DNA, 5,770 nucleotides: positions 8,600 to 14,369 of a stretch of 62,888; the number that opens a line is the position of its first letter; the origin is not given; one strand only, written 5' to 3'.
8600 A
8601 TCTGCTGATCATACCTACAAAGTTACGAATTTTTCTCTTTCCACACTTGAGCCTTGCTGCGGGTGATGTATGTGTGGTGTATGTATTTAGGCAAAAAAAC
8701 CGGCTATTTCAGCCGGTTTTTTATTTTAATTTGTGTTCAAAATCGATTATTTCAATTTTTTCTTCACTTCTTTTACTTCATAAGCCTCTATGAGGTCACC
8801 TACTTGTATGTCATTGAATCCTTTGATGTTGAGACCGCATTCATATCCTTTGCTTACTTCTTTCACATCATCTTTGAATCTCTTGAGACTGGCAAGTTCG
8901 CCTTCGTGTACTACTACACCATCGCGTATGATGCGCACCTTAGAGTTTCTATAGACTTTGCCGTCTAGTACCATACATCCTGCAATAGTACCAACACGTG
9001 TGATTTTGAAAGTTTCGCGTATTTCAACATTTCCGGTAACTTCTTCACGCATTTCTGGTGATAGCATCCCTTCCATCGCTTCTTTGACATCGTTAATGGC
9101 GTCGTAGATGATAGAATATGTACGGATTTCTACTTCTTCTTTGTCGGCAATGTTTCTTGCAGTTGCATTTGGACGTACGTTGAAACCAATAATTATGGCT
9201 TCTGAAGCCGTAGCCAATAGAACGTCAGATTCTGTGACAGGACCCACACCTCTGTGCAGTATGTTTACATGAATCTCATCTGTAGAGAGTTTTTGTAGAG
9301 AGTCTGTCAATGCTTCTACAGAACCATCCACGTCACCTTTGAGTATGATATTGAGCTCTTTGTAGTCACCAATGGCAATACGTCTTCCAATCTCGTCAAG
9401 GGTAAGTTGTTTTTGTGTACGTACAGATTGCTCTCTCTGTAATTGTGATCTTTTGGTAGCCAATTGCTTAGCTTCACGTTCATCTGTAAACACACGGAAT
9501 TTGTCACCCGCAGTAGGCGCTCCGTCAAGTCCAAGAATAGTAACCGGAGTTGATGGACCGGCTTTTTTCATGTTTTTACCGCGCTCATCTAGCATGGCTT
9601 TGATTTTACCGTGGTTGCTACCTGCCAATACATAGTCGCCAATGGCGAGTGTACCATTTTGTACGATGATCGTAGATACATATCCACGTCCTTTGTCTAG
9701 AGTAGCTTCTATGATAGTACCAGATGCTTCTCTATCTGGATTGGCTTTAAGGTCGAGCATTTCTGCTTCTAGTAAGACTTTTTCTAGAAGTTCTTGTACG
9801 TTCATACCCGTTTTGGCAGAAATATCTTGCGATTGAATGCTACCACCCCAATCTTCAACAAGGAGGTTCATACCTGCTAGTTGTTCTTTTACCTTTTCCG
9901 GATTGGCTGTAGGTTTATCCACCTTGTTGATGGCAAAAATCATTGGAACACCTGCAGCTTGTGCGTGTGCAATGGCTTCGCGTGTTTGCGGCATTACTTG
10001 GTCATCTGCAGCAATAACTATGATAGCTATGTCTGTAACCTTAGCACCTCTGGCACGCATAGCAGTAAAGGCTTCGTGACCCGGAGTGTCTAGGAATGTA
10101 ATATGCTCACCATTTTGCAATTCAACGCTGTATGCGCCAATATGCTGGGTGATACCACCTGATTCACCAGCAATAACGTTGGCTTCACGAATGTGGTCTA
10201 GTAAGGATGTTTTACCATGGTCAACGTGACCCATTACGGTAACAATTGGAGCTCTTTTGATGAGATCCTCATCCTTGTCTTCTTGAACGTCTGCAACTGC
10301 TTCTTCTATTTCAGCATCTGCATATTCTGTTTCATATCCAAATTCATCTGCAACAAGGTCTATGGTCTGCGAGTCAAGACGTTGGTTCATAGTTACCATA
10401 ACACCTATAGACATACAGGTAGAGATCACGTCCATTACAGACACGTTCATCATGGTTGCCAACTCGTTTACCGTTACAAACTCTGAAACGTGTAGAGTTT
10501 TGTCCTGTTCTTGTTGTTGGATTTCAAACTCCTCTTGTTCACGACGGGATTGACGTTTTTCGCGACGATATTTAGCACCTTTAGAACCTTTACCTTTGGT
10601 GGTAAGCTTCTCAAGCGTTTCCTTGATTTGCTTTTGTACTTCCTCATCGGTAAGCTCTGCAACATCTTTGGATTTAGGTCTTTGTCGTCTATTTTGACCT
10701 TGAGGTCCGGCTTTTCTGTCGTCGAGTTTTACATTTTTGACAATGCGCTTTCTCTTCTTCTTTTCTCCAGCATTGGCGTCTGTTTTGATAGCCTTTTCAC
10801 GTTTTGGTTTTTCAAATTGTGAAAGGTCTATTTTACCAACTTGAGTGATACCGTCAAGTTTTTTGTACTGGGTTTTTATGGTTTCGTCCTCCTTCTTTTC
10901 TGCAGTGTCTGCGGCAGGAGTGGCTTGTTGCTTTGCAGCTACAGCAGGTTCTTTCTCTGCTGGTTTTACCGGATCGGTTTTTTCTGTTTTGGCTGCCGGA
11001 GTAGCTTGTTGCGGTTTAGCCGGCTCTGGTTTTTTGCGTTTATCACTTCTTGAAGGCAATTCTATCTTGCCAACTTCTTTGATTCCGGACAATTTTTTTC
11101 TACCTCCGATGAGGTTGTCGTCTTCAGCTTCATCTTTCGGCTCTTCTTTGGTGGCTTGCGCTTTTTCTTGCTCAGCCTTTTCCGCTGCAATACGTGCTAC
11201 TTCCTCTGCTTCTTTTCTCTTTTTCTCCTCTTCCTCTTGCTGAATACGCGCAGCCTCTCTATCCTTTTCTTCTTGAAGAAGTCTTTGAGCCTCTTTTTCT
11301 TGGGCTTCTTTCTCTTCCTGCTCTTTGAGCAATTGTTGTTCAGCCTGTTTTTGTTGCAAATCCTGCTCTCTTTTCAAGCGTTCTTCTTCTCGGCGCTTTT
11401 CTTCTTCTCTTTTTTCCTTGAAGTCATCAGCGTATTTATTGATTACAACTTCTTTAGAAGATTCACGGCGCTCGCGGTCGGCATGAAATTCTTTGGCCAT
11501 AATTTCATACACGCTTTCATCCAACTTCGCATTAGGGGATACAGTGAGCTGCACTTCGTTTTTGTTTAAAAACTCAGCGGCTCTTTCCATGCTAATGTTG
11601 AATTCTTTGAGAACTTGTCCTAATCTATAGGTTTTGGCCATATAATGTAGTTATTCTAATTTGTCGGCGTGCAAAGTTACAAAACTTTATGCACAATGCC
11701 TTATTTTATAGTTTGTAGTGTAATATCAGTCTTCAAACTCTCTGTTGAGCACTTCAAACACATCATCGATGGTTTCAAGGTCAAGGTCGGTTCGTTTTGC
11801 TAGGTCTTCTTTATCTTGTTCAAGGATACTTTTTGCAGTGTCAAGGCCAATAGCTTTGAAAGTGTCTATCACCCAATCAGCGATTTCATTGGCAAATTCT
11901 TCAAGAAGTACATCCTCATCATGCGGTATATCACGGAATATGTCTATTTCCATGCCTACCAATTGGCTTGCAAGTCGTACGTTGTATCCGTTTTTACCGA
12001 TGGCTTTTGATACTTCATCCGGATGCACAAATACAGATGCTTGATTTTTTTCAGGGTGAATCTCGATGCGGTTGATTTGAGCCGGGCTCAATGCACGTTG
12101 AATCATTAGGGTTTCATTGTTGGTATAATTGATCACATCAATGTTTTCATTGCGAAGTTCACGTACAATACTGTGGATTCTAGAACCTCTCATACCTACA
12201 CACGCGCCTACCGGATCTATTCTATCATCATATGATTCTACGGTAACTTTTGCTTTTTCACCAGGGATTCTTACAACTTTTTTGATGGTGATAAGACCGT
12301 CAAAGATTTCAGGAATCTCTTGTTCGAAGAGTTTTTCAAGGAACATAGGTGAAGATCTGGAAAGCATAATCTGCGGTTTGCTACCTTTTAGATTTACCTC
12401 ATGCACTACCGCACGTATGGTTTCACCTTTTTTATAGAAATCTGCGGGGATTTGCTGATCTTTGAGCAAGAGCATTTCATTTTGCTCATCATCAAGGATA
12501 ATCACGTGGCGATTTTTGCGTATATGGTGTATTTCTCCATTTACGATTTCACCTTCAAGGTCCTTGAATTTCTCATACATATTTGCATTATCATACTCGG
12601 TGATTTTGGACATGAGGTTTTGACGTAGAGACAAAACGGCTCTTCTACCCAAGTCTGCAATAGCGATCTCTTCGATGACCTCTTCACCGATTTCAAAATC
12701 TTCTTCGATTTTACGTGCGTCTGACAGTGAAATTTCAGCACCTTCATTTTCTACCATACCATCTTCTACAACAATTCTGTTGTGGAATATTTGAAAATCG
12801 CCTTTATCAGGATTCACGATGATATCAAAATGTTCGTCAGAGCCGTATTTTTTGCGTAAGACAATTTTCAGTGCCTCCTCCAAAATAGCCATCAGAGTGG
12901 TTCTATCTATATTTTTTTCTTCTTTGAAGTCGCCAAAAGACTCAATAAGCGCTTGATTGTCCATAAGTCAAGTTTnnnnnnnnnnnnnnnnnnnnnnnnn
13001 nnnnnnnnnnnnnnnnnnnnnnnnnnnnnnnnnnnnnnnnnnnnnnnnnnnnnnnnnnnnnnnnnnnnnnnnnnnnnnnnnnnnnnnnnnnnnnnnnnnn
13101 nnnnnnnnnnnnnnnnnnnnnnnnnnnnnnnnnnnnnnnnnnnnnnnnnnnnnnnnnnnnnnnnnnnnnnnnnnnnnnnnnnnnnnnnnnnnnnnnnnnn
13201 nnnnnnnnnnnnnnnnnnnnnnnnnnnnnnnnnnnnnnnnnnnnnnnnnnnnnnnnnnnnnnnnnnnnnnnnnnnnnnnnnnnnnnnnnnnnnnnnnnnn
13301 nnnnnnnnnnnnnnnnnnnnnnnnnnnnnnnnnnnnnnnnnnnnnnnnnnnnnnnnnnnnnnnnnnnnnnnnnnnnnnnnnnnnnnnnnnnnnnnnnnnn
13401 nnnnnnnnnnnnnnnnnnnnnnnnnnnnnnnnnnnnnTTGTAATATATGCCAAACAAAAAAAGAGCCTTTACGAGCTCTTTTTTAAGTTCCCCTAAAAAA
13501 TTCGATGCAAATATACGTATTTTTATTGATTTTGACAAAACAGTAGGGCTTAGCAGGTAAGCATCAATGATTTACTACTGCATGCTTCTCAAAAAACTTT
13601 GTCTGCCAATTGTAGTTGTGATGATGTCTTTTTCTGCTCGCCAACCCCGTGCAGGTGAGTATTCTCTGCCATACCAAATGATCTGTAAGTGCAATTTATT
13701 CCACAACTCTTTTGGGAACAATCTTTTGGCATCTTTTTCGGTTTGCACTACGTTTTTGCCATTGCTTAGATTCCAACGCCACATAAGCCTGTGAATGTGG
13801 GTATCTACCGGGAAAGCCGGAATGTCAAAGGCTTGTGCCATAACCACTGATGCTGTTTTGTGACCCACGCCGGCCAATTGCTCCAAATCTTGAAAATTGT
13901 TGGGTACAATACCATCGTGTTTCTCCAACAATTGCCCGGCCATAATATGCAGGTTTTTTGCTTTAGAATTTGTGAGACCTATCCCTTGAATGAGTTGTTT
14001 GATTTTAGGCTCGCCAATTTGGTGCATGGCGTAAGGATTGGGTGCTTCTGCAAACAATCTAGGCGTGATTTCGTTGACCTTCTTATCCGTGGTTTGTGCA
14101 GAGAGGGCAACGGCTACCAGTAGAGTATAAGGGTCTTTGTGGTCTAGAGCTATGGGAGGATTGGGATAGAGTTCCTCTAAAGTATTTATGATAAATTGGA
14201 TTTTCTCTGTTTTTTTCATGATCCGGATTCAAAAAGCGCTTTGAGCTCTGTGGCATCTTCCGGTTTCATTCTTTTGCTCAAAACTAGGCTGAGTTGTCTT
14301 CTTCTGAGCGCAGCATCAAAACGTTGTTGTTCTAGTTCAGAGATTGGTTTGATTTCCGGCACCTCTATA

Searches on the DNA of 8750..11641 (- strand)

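Call 55: search_rna_families(sources=[L033, L034, L035], threshold=gathering)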
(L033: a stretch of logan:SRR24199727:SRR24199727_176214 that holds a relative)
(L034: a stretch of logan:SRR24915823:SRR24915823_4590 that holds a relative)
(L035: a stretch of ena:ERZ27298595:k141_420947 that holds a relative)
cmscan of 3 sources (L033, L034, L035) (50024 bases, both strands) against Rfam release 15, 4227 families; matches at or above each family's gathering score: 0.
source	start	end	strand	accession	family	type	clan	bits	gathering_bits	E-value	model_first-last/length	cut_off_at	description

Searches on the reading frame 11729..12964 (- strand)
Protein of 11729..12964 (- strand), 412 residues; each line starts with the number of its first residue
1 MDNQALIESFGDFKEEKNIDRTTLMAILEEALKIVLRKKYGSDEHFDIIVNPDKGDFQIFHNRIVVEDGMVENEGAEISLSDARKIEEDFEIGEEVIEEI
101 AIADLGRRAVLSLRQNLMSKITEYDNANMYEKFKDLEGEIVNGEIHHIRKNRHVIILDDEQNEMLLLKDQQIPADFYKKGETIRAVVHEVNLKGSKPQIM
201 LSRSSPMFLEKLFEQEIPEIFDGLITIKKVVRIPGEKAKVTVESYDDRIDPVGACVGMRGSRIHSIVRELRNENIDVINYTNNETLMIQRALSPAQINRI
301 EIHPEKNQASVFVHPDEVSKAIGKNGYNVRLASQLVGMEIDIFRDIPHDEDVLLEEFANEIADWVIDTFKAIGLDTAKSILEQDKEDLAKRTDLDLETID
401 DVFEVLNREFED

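Call 14: search_protein_families(library=pfam, proteins=[window:11729-12964:-])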
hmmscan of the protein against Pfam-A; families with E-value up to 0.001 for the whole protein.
window:11729-12964:- (412 aa): 4 families
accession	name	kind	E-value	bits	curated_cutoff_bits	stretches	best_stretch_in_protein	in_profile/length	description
PF08529.16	NusA_N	-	1.5e-30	106.3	23.8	1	6-124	2-116/119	NusA N-terminal domain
PF13184.12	KH_5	-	4.2e-28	97.7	27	1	234-302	1-69/69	NusA-like KH domain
PF23095.1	KH_NusA_C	-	3.4e-07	30.6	34.2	1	316-342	8-34/59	Transcription termination/antitermination protein NusA, KH domain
PF07650.23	KH_2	-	7.8e-05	22.9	22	0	289-344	7-62/78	KH domain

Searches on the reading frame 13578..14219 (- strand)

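Call 15: search_protein_families(library=pfam, proteins=[window:13578-14219:-])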
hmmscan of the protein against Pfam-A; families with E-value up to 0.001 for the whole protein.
window:13578-14219:- (214 aa): 2 families
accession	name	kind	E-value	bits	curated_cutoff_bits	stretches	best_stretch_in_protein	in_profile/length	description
PF00730.31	HhH-GPD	-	1.6e-23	83.6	26.2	1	35-169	1-107/108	HhH-GPD superfamily base excision DNA repair protein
PF00633.29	HHH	-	4.8e-05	23.4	24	1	100-127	1-28/30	Helix-hairpin-helix motif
